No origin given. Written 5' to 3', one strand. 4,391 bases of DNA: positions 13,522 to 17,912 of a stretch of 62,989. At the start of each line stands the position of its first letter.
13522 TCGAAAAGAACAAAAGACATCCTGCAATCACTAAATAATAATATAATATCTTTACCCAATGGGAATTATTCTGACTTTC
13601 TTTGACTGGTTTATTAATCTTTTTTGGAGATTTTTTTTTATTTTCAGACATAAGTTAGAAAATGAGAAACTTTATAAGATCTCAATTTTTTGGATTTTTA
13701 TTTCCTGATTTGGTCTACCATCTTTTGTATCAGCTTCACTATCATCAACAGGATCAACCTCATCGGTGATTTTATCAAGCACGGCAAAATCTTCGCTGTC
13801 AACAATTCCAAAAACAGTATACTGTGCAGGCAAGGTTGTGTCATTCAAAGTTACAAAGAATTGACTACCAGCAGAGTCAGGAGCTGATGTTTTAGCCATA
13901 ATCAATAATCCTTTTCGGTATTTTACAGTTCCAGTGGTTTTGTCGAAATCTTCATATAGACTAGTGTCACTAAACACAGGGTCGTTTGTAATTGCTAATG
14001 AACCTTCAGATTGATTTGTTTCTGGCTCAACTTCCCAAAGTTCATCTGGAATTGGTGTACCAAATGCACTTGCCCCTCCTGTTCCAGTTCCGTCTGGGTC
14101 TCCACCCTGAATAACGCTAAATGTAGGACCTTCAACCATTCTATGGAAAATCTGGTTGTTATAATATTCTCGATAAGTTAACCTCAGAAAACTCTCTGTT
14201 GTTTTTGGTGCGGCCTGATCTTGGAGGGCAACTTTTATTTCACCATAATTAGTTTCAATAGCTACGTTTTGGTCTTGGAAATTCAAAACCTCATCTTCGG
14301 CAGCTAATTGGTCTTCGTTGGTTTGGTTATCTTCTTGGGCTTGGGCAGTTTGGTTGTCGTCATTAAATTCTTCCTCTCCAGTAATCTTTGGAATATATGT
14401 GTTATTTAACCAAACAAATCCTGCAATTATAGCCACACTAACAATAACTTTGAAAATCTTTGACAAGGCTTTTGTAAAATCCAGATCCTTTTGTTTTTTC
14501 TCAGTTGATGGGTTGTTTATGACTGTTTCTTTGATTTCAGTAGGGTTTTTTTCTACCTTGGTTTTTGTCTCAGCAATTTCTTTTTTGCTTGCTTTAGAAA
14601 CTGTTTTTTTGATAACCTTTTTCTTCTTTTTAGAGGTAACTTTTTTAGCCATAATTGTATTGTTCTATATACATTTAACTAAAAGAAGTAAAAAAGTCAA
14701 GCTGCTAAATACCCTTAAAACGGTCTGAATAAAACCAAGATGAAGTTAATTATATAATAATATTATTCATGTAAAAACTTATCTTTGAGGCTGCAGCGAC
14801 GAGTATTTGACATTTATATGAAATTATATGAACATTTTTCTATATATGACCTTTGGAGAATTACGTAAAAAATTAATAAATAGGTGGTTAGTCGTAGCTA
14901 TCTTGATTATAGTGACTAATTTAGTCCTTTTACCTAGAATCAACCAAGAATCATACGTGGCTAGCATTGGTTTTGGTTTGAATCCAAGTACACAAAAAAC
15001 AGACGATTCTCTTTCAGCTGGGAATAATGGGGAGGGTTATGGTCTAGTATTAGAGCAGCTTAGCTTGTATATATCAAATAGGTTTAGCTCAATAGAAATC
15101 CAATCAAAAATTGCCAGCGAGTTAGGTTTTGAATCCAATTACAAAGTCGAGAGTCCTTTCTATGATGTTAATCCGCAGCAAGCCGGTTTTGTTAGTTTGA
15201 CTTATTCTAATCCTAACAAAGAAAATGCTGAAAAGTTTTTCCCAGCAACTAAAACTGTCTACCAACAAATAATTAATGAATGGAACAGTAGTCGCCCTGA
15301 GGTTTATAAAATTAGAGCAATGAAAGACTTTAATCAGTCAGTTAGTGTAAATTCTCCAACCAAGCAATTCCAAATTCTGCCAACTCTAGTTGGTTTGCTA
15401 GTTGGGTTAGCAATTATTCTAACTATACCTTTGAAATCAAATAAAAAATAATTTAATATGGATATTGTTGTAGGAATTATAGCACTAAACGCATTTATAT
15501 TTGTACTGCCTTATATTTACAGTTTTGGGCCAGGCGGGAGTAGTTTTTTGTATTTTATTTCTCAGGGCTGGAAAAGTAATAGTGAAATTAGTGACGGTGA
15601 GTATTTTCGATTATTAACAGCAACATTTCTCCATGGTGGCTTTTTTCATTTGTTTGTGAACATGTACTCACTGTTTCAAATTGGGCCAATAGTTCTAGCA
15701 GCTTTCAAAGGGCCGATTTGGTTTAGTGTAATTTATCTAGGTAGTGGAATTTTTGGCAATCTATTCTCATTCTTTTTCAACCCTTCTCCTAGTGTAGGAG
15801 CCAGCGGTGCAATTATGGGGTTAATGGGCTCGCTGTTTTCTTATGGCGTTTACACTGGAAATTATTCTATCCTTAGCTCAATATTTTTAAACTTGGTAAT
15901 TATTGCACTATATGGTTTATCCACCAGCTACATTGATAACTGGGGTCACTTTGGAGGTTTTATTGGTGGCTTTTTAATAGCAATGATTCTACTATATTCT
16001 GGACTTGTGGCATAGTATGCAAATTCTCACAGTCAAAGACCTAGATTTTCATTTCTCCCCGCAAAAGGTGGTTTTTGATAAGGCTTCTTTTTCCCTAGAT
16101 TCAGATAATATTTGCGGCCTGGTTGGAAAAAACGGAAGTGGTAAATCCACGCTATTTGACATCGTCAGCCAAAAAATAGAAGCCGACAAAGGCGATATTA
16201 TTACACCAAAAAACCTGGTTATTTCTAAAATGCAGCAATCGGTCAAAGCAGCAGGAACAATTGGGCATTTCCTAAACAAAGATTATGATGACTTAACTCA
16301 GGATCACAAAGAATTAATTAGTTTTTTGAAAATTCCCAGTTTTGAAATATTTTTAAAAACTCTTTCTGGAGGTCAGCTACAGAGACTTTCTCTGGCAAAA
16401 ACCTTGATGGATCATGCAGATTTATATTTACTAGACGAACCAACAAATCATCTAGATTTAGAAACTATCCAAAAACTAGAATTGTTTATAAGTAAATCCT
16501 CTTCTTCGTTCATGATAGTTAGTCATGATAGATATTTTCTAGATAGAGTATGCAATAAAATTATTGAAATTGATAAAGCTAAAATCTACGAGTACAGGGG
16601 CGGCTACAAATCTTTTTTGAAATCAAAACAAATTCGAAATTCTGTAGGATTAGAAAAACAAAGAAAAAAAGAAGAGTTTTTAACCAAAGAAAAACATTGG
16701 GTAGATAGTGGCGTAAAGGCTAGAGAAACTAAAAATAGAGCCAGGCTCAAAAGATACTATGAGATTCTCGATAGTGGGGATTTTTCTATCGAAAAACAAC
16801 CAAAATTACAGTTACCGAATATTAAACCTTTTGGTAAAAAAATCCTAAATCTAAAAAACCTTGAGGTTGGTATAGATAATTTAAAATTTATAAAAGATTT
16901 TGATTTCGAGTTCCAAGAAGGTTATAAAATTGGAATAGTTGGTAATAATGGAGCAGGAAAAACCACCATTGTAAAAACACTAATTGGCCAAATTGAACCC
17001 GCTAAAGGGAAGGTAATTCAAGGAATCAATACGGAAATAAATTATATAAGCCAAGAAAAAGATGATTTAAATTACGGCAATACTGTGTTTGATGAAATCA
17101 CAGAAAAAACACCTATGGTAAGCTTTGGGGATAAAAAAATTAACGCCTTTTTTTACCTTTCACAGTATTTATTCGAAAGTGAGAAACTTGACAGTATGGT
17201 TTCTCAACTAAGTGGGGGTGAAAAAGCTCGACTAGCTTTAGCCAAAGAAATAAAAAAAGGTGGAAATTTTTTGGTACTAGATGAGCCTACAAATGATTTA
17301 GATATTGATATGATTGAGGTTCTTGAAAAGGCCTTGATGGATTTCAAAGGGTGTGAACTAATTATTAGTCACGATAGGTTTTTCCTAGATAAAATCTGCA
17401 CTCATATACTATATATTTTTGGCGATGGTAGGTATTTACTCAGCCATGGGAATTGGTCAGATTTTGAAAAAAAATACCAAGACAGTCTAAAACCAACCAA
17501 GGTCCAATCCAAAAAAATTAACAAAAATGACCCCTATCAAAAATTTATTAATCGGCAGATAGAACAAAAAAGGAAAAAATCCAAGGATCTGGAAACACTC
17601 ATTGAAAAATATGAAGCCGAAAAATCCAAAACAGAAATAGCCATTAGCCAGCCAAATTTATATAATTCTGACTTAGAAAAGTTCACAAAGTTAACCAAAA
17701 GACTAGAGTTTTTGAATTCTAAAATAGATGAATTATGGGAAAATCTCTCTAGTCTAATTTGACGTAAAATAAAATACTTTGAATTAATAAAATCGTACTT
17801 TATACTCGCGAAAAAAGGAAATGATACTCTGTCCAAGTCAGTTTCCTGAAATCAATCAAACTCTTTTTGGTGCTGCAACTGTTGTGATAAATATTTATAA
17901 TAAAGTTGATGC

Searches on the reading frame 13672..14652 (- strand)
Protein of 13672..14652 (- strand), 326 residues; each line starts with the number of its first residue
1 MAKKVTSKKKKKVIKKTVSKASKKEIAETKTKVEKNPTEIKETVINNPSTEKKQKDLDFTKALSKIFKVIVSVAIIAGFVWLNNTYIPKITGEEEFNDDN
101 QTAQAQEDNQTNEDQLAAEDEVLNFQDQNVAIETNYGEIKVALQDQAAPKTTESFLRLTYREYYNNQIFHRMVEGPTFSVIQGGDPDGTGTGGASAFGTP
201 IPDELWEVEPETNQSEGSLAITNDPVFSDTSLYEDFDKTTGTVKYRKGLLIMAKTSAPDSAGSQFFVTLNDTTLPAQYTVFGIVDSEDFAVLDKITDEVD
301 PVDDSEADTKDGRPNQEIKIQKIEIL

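Call 37: search_protein_families(library=pfam, proteins=[window:13672-14652:-])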
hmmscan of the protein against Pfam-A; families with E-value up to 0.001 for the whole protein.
window:13672-14652:- (326 aa): 1 family
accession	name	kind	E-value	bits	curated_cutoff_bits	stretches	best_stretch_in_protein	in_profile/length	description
PF00160.26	Pro_isomerase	-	7.5e-32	111.2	21.7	1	130-324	2-158/159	Cyclophilin type peptidyl-prolyl cis-trans isomerase/CLD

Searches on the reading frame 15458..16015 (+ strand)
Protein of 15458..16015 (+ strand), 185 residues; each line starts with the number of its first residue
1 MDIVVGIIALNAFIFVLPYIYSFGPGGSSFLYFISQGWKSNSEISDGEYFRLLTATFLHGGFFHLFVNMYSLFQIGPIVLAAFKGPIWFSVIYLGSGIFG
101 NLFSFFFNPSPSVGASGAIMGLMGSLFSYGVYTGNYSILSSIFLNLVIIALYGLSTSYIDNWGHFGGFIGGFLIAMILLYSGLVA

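Call 38: search_protein_families(library=pfam, proteins=[window:15458-16015:+])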
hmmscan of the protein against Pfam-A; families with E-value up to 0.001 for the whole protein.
window:15458-16015:+ (185 aa): 1 family
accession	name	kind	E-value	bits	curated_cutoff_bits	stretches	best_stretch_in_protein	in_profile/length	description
PF01694.28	Rhomboid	-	4.2e-27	95.6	22.6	1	47-180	2-142/143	Rhomboid domain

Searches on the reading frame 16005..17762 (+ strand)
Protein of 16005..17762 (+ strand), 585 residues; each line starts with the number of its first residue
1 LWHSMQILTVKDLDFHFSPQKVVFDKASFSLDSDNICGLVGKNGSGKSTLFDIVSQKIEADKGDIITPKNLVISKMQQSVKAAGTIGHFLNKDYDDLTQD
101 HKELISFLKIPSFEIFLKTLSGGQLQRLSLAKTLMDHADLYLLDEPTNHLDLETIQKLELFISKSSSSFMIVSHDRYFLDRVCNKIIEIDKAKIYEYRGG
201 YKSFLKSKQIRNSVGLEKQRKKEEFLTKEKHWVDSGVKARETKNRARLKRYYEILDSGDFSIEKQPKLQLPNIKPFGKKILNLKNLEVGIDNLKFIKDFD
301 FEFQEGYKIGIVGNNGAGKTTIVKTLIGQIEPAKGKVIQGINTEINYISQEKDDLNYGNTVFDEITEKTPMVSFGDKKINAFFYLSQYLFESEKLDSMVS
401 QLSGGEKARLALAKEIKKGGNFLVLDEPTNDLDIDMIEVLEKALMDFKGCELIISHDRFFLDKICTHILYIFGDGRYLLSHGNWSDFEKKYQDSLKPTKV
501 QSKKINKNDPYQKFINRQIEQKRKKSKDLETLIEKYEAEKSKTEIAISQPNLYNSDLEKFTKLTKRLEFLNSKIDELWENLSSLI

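Call 38: search_protein_families(library=pfam, proteins=[window:16005-17762:+])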
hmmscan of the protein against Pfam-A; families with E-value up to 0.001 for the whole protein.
window:16005-17762:+ (585 aa): 15 families
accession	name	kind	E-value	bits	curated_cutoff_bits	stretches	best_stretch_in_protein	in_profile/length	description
PF00005.33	ABC_tran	-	8.1e-45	153.2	25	2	297-430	2-137/137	ABC transporter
PF02463.25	SMC_N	-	6.2e-11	42.6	40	1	100-190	119-212/220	RecF/RecN/SMC N terminal domain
PF13555.12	AAA_29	-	6.4e-09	35.9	27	1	24-53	12-41/61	P-loop containing region of AAA domain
PF16326.10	ABC_tran_CTD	-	1.7e-07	31.8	32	1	522-579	6-62/69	ABC transporter C-terminal domain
PF13304.12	AAA_21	-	3.9e-07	30.9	27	0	38-55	3-20/304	AAA domain, putative AbiEii toxin, Type IV TA system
PF12848.13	ABC_tran_Xtn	-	2.4e-06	28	25.9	1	187-253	1-69/85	ABC transporter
PF13604.12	AAA_30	-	5.7e-06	26.6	27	0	32-145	16-96/191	AAA domain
PF13401.12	AAA_22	-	5.3e-05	24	27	0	311-446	10-109/130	AAA domain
PF01926.29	MMR_HSR1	-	7.3e-05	23.3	21.9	0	308-348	1-39/113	50S ribosome-binding GTPase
PF20720.3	nSTAND3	-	7.4e-05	22.9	27.2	0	24-62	7-45/155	Novel STAND NTPase 3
PF00931.28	NB-ARC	-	8.6e-05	22.3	23.5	0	33-103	18-87/248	NB-ARC domain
PF05729.18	NACHT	-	0.00055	20.2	26.7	0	38-107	4-75/167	NACHT domain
PF03193.22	RsgA_GTPase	-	0.00066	20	30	0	303-337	104-137/174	RsgA GTPase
PF03266.21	NTPase_1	-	0.00069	19.9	23.9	0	308-344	1-36/168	NTPase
PF03205.20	MobB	-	0.00081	19.7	26.6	0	309-337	2-30/133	Molybdopterin guanine dinucleotide synthesis protein B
